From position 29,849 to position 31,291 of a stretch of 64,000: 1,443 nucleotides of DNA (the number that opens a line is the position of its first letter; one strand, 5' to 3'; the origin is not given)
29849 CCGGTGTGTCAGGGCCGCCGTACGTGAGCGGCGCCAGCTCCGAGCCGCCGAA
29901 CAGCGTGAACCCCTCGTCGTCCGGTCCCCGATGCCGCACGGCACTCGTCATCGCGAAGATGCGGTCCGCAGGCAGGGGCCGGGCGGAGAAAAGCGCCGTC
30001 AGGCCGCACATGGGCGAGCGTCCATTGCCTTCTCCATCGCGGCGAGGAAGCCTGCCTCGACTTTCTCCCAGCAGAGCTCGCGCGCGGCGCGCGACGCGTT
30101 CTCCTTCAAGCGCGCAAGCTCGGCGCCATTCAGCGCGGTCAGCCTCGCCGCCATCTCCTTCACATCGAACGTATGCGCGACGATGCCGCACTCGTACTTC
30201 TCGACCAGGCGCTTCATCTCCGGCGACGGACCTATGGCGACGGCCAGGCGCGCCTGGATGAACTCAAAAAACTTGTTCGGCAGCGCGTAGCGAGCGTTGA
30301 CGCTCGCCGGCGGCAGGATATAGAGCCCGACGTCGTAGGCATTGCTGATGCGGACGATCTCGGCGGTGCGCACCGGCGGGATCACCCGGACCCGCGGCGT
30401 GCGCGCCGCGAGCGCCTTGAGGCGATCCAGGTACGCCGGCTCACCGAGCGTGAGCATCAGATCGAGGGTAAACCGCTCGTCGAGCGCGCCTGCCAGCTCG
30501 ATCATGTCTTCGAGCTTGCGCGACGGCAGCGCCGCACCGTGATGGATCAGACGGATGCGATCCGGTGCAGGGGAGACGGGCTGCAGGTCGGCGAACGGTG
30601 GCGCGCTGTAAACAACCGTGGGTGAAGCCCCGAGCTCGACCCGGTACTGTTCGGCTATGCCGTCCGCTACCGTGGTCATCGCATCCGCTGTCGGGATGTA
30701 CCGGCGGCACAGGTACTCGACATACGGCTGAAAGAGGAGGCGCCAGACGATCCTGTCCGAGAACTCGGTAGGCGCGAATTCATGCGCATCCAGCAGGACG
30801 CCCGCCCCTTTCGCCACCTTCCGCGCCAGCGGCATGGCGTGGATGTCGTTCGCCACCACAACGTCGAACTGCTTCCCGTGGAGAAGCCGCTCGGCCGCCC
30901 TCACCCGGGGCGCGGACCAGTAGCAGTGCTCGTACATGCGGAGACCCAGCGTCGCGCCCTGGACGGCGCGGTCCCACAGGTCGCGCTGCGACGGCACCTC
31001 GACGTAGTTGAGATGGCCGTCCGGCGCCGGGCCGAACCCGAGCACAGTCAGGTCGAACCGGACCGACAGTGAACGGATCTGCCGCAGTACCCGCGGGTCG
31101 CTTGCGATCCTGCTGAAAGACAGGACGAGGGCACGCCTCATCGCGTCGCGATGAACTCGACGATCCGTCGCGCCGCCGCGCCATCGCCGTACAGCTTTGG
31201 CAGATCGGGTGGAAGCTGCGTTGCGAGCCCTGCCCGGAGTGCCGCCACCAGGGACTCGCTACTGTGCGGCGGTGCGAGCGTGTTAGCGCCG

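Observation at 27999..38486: Duplicated 'GT-X + AsnB' two-gene module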

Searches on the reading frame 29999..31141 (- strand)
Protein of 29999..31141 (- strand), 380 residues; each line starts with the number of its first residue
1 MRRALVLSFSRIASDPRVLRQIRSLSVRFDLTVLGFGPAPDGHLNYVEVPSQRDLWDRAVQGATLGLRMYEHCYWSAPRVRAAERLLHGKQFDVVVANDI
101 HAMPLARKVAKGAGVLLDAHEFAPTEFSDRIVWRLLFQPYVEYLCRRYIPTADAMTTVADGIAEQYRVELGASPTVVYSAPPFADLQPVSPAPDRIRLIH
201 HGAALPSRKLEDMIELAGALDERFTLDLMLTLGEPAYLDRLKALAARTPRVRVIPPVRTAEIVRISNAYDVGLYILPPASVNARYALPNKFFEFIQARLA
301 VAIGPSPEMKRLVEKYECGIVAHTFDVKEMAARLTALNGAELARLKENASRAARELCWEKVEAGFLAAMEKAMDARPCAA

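Call 5: search_protein_families(library=pfam, proteins=[window:29999-31141:-], max_evalue=0.01)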
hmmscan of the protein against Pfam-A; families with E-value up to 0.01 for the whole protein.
window:29999-31141:- (380 aa): 2 families
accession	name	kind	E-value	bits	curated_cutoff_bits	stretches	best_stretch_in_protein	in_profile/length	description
PF13439.12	Glyco_transf_4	-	1.9e-07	31.7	28.5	1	37-185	26-167/170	Glycosyltransferase Family 4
PF13579.12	Glyco_trans_4_4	-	3.6e-05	24.6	29.7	1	17-175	6-150/158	Glycosyl transferase 4-like domain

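Call 6: search_protein_families(library=ncbifam, proteins=[window:29999-31141:-], max_evalue=0.01)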
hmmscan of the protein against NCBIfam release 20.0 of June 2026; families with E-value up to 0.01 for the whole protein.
window:29999-31141:- (380 aa): 0 families

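Call 8: find_encoding_contigs(protein=window:29999-31141:-, flank=6000, max_places=6)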
Protein window:29999-31141:- (380 aa): no gene with exactly this product is on record in the collection.

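Call 9: find_homologous_proteins(query=window:29999-31141:-, max_evalue=0.00001)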
Query window:29999-31141:- (380 aa): 2021 proteins with E <= 0.00001 among 8000 candidates; the best 120 are listed.
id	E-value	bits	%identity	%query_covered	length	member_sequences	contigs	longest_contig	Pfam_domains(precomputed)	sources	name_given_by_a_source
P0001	1.9e-249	845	100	100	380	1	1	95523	PF13439.13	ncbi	-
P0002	8.9e-218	740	88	100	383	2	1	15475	PF13439.13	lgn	-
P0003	1.9e-125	437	56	98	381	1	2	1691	PF13439.13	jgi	jgi:hypothetical protein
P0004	1.3e-123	431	56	98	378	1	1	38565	PF13579.13,PF13439.13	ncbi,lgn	-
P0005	5.7e-121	422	55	98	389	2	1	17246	PF13439.13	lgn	-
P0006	1.8e-120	420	55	99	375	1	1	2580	PF13579.13,PF13439.13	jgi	jgi:hypothetical protein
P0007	1.9e-112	394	51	97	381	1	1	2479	PF13579.13,PF13439.13,PF13692.13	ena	-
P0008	5.1e-111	389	50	94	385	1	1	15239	PF13579.13,PF13439.13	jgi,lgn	-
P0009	1.4e-110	388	50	98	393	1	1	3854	PF13439.13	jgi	jgi:hypothetical protein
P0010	8.0e-110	385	49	98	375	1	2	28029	PF13579.13,PF13439.13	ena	-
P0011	1.1e-109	385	49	98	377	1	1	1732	PF13439.13,PF13692.13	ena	-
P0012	1.5e-109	384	48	98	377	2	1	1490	PF00534.27,PF13579.13,PF13439.13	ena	-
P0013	3.2e-109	383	46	99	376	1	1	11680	PF13439.13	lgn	-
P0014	3.5e-109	383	52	94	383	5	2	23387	PF13439.13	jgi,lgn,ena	-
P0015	1.5e-108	381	50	94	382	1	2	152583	PF13579.13,PF13439.13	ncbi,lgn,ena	-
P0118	1.6e-100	355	45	99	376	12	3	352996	-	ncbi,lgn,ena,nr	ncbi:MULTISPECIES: glycosyltransferase family 4 protein [Pseudomonas chlororaphis group]|nr:MULTISPE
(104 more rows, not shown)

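Call 10: find_encoding_contigs(protein=P0001, flank=3000, max_places=3)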
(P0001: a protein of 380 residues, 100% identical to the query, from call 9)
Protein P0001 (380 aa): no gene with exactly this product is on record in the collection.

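Call 11: find_encoding_contigs(protein=P0118, flank=10000, max_places=3)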
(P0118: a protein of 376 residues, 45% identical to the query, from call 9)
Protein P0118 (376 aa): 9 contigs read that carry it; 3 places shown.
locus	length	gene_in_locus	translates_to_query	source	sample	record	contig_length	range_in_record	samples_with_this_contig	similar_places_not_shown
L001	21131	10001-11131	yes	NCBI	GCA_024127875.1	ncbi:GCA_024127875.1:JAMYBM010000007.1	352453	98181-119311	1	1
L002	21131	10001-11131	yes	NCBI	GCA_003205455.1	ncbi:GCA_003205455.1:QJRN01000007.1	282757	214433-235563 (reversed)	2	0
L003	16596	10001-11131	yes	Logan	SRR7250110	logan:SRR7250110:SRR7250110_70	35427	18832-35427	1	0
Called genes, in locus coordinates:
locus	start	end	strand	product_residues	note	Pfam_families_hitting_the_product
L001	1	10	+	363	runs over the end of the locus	PF00155:Aminotran_1_2, PF01041:DegT_DnrJ_EryC1, PF00266:Aminotran_5 (weak), PF01212:Beta_elim_lyase, PF01053:Cys_Met_Meta_PP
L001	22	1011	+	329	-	PF01073:3Beta_HSD, PF01370:Epimerase, PF02719:Polysacc_synt_2, PF04321:RmlD_sub_bind, PF07993:NAD_binding_4, PF13460:NAD_binding_10, PF16363:GDP_Man_Dehyd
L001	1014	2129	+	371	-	PF01041:DegT_DnrJ_EryC1, PF00155:Aminotran_1_2, PF01212:Beta_elim_lyase (weak), PF01053:Cys_Met_Meta_PP (weak)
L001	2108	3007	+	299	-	PF00551:Formyl_trans_N, PF02911:Formyl_trans_C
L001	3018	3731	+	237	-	PF22537:WbmS-like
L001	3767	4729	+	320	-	PF13480:Acetyltransf_6 (faint)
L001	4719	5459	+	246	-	PF00551:Formyl_trans_N, PF02911:Formyl_trans_C (weak)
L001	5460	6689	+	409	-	PF13579:Glyco_trans_4_4 (faint), PF00534:Glycos_transf_1 (weak)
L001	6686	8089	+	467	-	PF01943:Polysacc_synt, PF13440:Polysacc_synt_3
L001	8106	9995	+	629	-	PF13522:GATase_6, PF13537:GATase_7, PF00733:Asn_synthase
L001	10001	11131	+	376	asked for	-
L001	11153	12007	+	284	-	PF00535:Glycos_transf_2, PF13641:Glyco_tranf_2_3 (weak)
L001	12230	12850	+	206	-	PF14567:SUKH_5 (faint), PF09346:SMI1_KNR4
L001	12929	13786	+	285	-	PF13316:DUF4087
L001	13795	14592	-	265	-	PF13480:Acetyltransf_6 (weak), PF00583:Acetyltransf_1 (weak)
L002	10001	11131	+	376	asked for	-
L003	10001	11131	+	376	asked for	-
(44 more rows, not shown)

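Call 14: find_related_loci(query=A1, collection=genome_contigs, flank=8000)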
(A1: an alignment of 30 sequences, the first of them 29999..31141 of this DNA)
Query A1 (380 aa) in genome_contigs; peptide patterns used: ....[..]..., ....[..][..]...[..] (x = any residue, [..] = any of these).
599 stretches matched a pattern (row limit reached: there are more); 508 encode a relative of the query (tblastn E <= 1e-3); the best 80 are kept; 79 distinct loci.
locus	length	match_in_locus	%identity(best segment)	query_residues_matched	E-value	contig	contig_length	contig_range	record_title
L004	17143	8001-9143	56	3-380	1e-129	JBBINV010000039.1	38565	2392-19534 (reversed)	MAG: Betaproteobacteria bacterium isolate FAS170219_bin_264 NODE_468_length_38565_cov_7.865282, whole genome shotgun seq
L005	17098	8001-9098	47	1-366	4e-114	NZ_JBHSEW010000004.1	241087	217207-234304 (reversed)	Comamonas nitrativorans strain CCUG 45781 spades_K_17_127_4, whole genome shotgun sequence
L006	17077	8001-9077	50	3-360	1e-112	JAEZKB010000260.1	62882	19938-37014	MAG: Proteobacteria bacterium isolate OH_CDB_258 k127_259000, whole genome shotgun sequence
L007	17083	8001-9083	49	1-360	1e-111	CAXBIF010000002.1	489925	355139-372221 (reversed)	MAG TPA_asm: uncultured Herminiimonas sp. isolate ERR2762178_binner123_Refined_46 genome assembly, contig: ERZ3421836.5,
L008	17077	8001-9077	45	1-359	1e-110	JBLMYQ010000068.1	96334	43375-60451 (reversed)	MAG: Deltaproteobacteria bacterium isolate MAG225 PRJNA951521_bin9_renamed_67, whole genome shotgun sequence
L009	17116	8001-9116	48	1-371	7e-108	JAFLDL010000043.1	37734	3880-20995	MAG: Candidatus Accumulibacter necessarius isolate UW12-POB gnl_X_NEBHPJKH_43, whole genome shotgun sequence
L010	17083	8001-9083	49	1-360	9e-106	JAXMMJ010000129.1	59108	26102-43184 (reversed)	MAG: Hylemonella sp. isolate NC_metabat.bin.5 k141_131793, whole genome shotgun sequence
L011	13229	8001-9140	45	1-379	7e-105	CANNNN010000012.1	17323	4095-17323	MAG: Methylococcaceae bacterium isolate ZH-Oct18-35 genome assembly, contig: ZH-Oct18-C2646, whole genome shotgun sequen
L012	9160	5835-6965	43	1-374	1e-104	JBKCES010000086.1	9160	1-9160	MAG: Cyanobacteriota bacterium isolate samp_483_metadecoder_869 samp_483_274145, whole genome shotgun sequence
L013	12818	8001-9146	49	1-379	2e-104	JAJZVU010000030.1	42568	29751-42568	MAG: Proteobacteria bacterium isolate SKS5.bin70 NODE_1476_length_42568_cov_4.818619, whole genome shotgun sequence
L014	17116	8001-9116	45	1-371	3e-103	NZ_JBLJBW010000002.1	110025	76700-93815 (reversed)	MAG: Azonexus sp. isolate FCR1252_AZO_exc metabat2.3.NODE_2_length_110025_cov_1694.725761, whole genome shotgun sequence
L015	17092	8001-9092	46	1-362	7e-103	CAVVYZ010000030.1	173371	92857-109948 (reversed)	MAG: uncultured delta proteobacterium isolate MFD03899.bin.2.22 genome assembly, contig: contig_70017, whole genome shot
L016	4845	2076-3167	45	1-362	2e-102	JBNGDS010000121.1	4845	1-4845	MAG: Desulfomonilia bacterium isolate E05-038 bin56.fa-121, whole genome shotgun sequence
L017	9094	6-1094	45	15-375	5e-102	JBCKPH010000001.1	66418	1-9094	Burkholderiaceae bacterium isolate SLM_MC1B_24-P11 Node_1_length_66418_cov_65.167135, whole genome shotgun sequence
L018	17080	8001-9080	46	1-359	3e-102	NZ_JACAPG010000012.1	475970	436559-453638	Pseudomonas reactans strain C5002 run0228_C5002_S32_L005_contig_12, whole genome shotgun sequence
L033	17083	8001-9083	47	1-360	3e-98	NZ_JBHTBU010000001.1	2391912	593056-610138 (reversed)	Herminiimonas glaciei strain CCUG 59859 GCM70025282_3, whole genome shotgun sequence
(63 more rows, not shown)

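Call 50: search_solved_structures(query=A1, max_evalue=0.01)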
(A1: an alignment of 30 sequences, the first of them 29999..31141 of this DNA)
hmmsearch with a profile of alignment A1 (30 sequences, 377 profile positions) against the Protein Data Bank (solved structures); distinct sequences matched with E-value up to 0.01: 0.

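Call 53: search_protein_families(library=pfam, proteins=[L033:840-4130:+], max_evalue=0.0001)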
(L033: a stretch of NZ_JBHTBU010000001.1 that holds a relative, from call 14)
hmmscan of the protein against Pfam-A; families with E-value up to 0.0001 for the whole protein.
L033:840-4130:+ (1096 aa): 8 families
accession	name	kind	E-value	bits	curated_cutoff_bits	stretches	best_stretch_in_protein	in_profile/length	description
PF00733.27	Asn_synthase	-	1e-64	219.9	21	1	249-619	2-349/354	Asparagine synthase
PF13537.11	GATase_7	-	2.3e-45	154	25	1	51-171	2-123/123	Glutamine amidotransferase domain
PF13522.11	GATase_6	-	1.5e-41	141.9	27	1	31-165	1-130/130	Glutamine amidotransferase domain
PF13579.12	Glyco_trans_4_4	-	3.1e-10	41.1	29.7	1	691-897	6-154/158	Glycosyl transferase 4-like domain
PF13692.12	Glyco_trans_1_4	-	1.2e-08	35.8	27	1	917-1058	3-138/142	Glycosyl transferases group 1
PF00534.26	Glycos_transf_1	-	1.6e-07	31.4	26.4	1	913-1066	13-160/172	Glycosyl transferases group 1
PF13439.12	Glyco_transf_4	-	6.3e-07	30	28.5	0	782-898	46-162/170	Glycosyltransferase Family 4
PF12481.13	DUF3700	-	1.2e-05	25.3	27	1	116-168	123-175/228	Aluminium induced protein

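Call 55: predict_structure(alignment_id=A1)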
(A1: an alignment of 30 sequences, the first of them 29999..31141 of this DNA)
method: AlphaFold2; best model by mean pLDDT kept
length: 380 residues; sequences in the alignment: 30
mean_pLDDT: 92.4   pTM: 0.89
mean pLDDT of the five models: 92.4, 92.4, 92.3, 91.8, 91.5
residues with pLDDT >= 90: 311; 70-90: 61; 50-70: 5; < 50: 3
segments of 3 or more residues with pLDDT < 50: 378-380
pLDDT, mean of each block of 10 residues (from residue 1): 95 91 95 95 93 86 93 94 96 96 96 94 77 89 95 95 93 93 94 94 91 95 97 95 96 94 97 80 82 97 93 97 92 95 97 95 95 71
secondary structure, 60 per line:
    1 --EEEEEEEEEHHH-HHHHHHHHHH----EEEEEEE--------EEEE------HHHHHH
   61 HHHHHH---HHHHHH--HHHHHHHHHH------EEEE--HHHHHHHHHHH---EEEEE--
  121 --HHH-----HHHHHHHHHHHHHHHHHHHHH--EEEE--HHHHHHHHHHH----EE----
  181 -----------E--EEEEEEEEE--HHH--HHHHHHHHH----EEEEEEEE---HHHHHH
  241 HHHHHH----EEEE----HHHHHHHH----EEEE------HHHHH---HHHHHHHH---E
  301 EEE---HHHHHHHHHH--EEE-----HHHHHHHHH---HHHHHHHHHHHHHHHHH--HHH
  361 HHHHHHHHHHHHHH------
elements in order: E3-11 H16-25 E30-36 E45-48 H55-66 H70-75 H78-87 E94-97 H100-110 E114-118 H131-151 E154-157 H160-170 E195-203 H211-219 E224-231 H235-246 E251-254 H259-266 E271-274 H281-285 H289-296 E300-303 H307-316 E319-321 H327-335 H339-355 H358-374

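Call 59: fold_search(model_id=the predicted structure, library=pdb)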
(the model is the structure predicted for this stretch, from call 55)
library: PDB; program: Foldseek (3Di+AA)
matches with E <= 10: 1642; with E <= 0.001: 438
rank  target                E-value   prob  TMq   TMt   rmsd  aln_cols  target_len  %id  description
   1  7qsg_A                2.2e-15  1.00  0.69  0.69   5.8       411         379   20  Methylmannose polysaccharide mannosyltransferase from M. hassiacum (released 2023-01-25)
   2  6n1x                  7.3e-15  1.00  0.68  0.68   6.2       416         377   13  BshA from Staphylococcus aureus complexed with UDP and N-acetylglucosamine (released 2019-08-21)
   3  6tvp_A                5.1e-14  1.00  0.70  0.69   5.4       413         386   17  Structure of Mycobacterium smegmatis alpha-maltose-1-phosphate synthase GlgM (released 2020-04-22)
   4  6d9t                  6.8e-14  1.00  0.69  0.69   6.4       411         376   12  BshA from Staphylococcus aureus complexed with UDP (released 2019-05-08)
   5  6eji_A                9.0e-14  1.00  0.72  0.75   4.6       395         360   12  Structure of a glycosyltransferase (released 2018-02-07)
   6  6tvp_B                1.2e-13  1.00  0.69  0.67   5.6       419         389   16  Structure of Mycobacterium smegmatis alpha-maltose-1-phosphate synthase GlgM (released 2020-04-22)
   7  3mbo_E                7.1e-13  1.00  0.71  0.72   5.3       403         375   10  Crystal Structure of the Glycosyltransferase BaBshA bound with UDP and L-malate (released 2010-09-29)
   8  3mbo_D                9.0e-13  1.00  0.69  0.70   5.8       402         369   12  Crystal Structure of the Glycosyltransferase BaBshA bound with UDP and L-malate (released 2010-09-29)
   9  4f9f_F                1.5e-12  1.00  0.67  0.57   6.4       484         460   12  Crystal Structure of VldE, the pseudo-glycosyltransferase, in complex with GDP and Trehalose (released 2012-10-17)
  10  4f9f_C                1.8e-12  1.00  0.67  0.57   6.7       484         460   13  Crystal Structure of VldE, the pseudo-glycosyltransferase, in complex with GDP and Trehalose (released 2012-10-17)
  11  3mbo_A                2.5e-12  1.00  0.69  0.71   5.7       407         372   12  Crystal Structure of the Glycosyltransferase BaBshA bound with UDP and L-malate (released 2010-09-29)
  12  4xso_A                3.0e-12  1.00  0.68  0.70   6.4       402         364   14  Crystal structure of apo-form Alr3699/HepE from Anabaena sp. strain PCC 7120 (released 2016-01-13)
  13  8k5u_B                4.0e-12  1.00  0.65  0.75   4.7       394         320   12  Se-glycosyltransferase RsSenB (released 2024-02-07)
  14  2jjm_A                4.0e-12  1.00  0.67  0.71   5.8       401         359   12  Crystal Structure of a family GT4 glycosyltransferase from Bacillus anthracis ORF BA1558. (released 2008-08-05)
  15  8b62_A                4.2e-12  1.00  0.67  0.69   5.3       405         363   13  Crystal Structure of P. aeruginosa WaaG in complex with UDP-galactose (released 2023-10-04)
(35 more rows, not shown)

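Call 65: search_dna_similar(query=window:29999-31141:-, collection=plasmids, mode=protein, max_evalue=1e-20, max_rows=25)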
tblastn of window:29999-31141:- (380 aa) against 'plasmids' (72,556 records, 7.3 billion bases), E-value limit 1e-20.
Records with a match: 2; places in all: 2; records where one place covers at least 80% of the query: 2.
Best place of each record, by identity: <60% 2.
By first word of the organism name: Agrobacterium 2.
By predicted mobility (MOB-suite, as given by PLSDB): mobilizable 2.
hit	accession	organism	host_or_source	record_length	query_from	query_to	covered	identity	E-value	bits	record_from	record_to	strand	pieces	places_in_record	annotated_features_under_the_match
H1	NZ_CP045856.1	Agrobacterium sp. MA01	cell culture,Microcystis culture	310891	1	359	94%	47.0%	6e-89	300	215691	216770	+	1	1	glycosyltransferase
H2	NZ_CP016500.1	Agrobacterium sp. RAC06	Microbial isolate,Algal phycosphere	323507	1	359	94%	47.0%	6e-89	300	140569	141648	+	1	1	glycosyltransferase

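Call 66: get_annotated_region(hit=H1, flank=12000)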
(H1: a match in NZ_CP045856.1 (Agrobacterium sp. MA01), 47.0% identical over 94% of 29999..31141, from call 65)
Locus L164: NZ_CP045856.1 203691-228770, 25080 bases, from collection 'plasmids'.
description: Agrobacterium sp. MA01 plasmid punanmed2, complete sequence
organism: Agrobacterium sp. MA01 (NCBI taxid 2664893)
taxonomy: Bacteria; Pseudomonadota; Alphaproteobacteria; Hyphomicrobiales; Rhizobiaceae; Agrobacterium; Agrobacterium sp. MA01
host: -; source: cell culture,Microcystis culture; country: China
typing (MOB-suite, as given by PLSDB): mobilizable; relaxase MOBQ
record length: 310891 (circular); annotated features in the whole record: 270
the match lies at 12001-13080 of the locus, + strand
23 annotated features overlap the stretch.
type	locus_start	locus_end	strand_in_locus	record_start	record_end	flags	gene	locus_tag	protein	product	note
CDS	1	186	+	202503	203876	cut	-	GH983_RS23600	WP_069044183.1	glycosyltransferase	-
CDS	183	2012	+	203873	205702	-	-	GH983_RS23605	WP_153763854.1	ABC transporter ATP-binding protein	-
CDS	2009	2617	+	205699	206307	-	hisH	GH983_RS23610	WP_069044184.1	imidazole glycerol phosphate synthase subunit HisH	GO:0000105 - histidine biosynthetic process [Evidence IEA]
CDS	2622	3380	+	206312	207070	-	-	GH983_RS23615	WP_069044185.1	AglZ/HisF2 family acetamidino modification protein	-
CDS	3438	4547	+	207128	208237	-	-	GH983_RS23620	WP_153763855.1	class I SAM-dependent methyltransferase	-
CDS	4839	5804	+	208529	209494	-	-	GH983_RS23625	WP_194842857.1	glycosyltransferase family 4 protein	-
CDS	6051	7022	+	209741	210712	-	-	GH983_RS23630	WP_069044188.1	glycosyltransferase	-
CDS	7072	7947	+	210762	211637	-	-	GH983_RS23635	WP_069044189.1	class I SAM-dependent methyltransferase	-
CDS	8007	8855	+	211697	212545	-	-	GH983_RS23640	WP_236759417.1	NAD(P)-dependent oxidoreductase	-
CDS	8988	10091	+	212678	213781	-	-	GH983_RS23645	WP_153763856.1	glycosyltransferase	-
CDS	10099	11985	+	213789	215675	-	asnB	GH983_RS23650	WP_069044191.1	asparagine synthase (glutamine-hydrolyzing)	GO:0006529 - asparagine biosynthetic process [Evidence IEA]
CDS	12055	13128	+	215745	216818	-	-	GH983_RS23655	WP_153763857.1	glycosyltransferase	-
CDS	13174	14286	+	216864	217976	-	-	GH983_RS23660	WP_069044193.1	glycosyltransferase family 4 protein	-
CDS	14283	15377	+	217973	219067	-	wecB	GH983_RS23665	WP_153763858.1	UDP-N-acetylglucosamine 2-epimerase (non-hydrolyzing)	GO:0009103 - lipopolysaccharide biosynthetic process [Evidence IEA]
CDS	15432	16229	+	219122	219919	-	-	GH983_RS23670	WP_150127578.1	hypothetical protein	-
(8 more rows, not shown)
